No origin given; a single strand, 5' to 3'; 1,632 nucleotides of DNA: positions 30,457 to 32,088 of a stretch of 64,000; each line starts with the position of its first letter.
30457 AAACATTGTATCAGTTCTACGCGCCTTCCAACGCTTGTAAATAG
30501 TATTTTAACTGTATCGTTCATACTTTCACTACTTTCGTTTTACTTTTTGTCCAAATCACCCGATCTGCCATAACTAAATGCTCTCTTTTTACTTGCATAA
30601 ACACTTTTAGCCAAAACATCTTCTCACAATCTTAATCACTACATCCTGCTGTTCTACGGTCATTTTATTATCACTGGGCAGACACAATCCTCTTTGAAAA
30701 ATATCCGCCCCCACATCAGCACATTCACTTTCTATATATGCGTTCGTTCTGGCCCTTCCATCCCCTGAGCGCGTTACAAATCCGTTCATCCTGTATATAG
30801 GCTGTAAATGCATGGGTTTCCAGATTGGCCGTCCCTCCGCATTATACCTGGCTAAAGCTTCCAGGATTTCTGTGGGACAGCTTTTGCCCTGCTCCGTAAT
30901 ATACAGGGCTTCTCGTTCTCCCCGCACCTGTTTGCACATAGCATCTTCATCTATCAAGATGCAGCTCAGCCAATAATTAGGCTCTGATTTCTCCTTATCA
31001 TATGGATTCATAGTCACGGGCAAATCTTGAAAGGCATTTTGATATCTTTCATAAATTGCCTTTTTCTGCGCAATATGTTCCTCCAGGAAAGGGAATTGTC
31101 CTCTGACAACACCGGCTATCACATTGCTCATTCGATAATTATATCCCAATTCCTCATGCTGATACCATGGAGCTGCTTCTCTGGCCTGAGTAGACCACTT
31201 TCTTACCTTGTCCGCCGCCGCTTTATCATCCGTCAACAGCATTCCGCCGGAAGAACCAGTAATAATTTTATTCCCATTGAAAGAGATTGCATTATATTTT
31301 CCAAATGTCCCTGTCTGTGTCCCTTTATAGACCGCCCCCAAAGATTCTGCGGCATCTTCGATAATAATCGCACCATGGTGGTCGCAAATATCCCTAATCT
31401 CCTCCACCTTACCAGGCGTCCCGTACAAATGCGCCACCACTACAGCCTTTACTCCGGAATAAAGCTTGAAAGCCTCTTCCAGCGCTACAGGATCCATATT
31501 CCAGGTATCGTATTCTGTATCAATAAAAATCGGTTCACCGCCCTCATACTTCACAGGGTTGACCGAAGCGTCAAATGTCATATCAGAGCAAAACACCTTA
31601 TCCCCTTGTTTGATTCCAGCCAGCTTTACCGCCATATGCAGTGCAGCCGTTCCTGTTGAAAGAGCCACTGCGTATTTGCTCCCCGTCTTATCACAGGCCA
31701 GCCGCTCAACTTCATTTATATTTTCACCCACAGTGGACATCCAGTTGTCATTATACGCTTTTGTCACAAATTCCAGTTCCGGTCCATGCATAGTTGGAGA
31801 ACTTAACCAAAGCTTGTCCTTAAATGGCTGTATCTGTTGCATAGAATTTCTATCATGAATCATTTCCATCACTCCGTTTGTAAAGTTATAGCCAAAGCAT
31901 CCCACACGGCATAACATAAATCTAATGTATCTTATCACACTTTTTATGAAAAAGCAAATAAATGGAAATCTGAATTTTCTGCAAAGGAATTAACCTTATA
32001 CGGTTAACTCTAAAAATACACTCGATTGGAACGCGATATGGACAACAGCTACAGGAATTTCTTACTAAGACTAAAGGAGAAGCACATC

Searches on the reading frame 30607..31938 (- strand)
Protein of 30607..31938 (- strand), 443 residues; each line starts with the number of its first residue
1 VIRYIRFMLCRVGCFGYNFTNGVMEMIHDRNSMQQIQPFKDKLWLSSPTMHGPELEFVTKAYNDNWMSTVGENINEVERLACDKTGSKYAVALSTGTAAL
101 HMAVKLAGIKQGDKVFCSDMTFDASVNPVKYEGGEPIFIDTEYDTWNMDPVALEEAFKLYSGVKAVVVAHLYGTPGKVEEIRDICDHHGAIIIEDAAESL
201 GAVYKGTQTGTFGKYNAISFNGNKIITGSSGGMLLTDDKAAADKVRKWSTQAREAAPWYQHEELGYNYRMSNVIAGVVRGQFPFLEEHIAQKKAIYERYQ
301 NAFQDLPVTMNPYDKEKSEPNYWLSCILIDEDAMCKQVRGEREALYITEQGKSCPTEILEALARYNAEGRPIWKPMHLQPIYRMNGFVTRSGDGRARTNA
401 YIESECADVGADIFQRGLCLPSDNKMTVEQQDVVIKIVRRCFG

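Call 4: search_protein_families(library=pfam, proteins=[window:30607-31938:-], max_evalue=0.01)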
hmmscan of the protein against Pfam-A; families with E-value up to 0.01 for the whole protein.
window:30607-31938:- (443 aa): 3 families
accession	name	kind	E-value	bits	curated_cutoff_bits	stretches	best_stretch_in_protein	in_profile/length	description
PF01041.23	DegT_DnrJ_EryC1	-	5.3e-79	266.5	19.8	1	54-438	7-359/360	DegT/DnrJ/EryC1/StrS aminotransferase family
PF00155.27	Aminotran_1_2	-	6e-06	26.1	19.7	1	76-196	46-186/361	Aminotransferase class I and II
PF01212.27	Beta_elim_lyase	-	0.00016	21.5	27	1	72-239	32-214/288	Beta-eliminating lyase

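Call 5: search_protein_families(library=ncbifam, proteins=[window:30607-31938:-], max_evalue=0.01)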
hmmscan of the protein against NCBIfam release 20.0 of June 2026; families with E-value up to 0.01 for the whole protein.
window:30607-31938:- (443 aa): 13 families
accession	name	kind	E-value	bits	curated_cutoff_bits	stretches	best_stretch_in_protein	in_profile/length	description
TIGR04181.1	NHT_00031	hypoth_equivalog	1.5e-94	316.8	420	1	45-385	3-338/359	LegC family aminotransferase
TIGR03588.1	PseC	equivalog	2e-60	204.7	423.5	1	54-337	13-309/380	UDP-4-amino-4,6-dideoxy-N-acetyl-beta-L-altrosamine transaminase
NF008658.2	PRK11658.1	equivalog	5e-44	150.5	631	1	42-333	4-301/379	UDP-4-amino-4-deoxy-L-arabinose aminotransferase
NF008687.0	PRK11706.1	equivalog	1.2e-39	136.1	375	1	46-308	5-272/375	dTDP-4-amino-4,6-dideoxygalactose transaminase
TIGR04427.1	PLP_DesI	equivalog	1.3e-39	136.4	650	1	56-332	36-306/390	dTDP-4-dehydro-6-deoxyglucose aminotransferase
NF011936.0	PRK15407.1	equivalog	1e-35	123.3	423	2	23-244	17-243/440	lipopolysaccharide biosynthesis protein RfbH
TIGR02379.1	ECA_wecE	subfamily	1.3e-31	109.7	434.85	1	46-306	5-271/376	dTDP-4-amino-4,6-dideoxy-D-glucose transaminase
NF000586.1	PRK00011.1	subfamily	7.9e-07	28.2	335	1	73-247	59-242/404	serine hydroxymethyltransferase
TIGR01977.1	am_tr_V_EF2568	hypoth_equivalog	1.1e-05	24.6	377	1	94-243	69-219/376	cysteine desulfurase family protein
NF006488.0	PRK08912.1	equivalog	0.00095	18.2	498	1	92-170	92-167/387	aminotransferase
NF012025.0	PRK15481.1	equivalog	0.0044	15.7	573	1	83-169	137-219/432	MocR-like B6 salvage transcription factor PtsJ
NF046070.1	PyrdoxPyrvTramin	equivalog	0.0048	15.8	600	1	139-208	108-179/369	pyridoxamine--pyruvate transaminase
NF006569.0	PRK09082.1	subfamily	0.0067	15.6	420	0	78-156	81-159/386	methionine aminotransferase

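Call 62: search_solved_structures(query=window:30607-31938:-, max_evalue=1e-20)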
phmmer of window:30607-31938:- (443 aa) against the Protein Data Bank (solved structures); distinct sequences matched with E-value up to 1e-20: 44.
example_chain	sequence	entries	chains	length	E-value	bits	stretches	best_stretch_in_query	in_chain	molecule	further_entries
1o61_A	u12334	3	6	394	4.3e-74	252.9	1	43-431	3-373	aminotransferase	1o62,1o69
4ztc_A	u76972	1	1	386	2.9e-73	250.2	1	43-431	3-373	Aminotransferase homolog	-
7b0m_AAA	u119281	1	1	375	1e-63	218.8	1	42-333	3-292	Sugar aminotransferase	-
3dr7_A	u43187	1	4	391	1.3e-51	178.9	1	42-332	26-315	Putative perosamine synthetase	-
3bn1_A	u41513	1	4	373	1.4e-51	178.8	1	43-306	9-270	Perosamine synthetase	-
3dr4_A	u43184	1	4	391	8.9e-51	176.1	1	42-332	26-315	Putative perosamine synthetase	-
1mdo_A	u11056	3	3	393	5.7e-37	130.6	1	39-337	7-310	ArnB aminotransferase | UDP-4-amino-4-deoxy-L-arabinose--oxoglutarate aminotransferase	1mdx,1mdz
4oca_A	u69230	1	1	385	3.5e-36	128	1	39-337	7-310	UDP-4-amino-4-deoxy-L-arabinose--oxoglutarate aminotransferase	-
7b0d_A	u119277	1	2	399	4.8e-35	124.3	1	64-330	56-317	Glutamine--scyllo-inositol transaminase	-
3frk_A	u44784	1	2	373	7.3e-35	123.7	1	59-326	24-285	QdtB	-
9bgp_A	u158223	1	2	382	1.2e-33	119.7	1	70-303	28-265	aminotransferase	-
9bgr_A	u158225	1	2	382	8e-33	117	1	70-303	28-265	aminotransferase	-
8sng_A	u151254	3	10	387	8.1e-33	116.9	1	40-331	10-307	UDP-4-amino-4-deoxy-L-arabinose--oxoglutarate aminotransferase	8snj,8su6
8vr3_A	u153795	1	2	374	2e-31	112.4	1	44-305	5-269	DegT/DnrJ/EryC1/StrS aminotransferase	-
8vr5_A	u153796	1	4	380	2.4e-31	112.1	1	45-305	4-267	DegT/DnrJ/EryC1/StrS aminotransferase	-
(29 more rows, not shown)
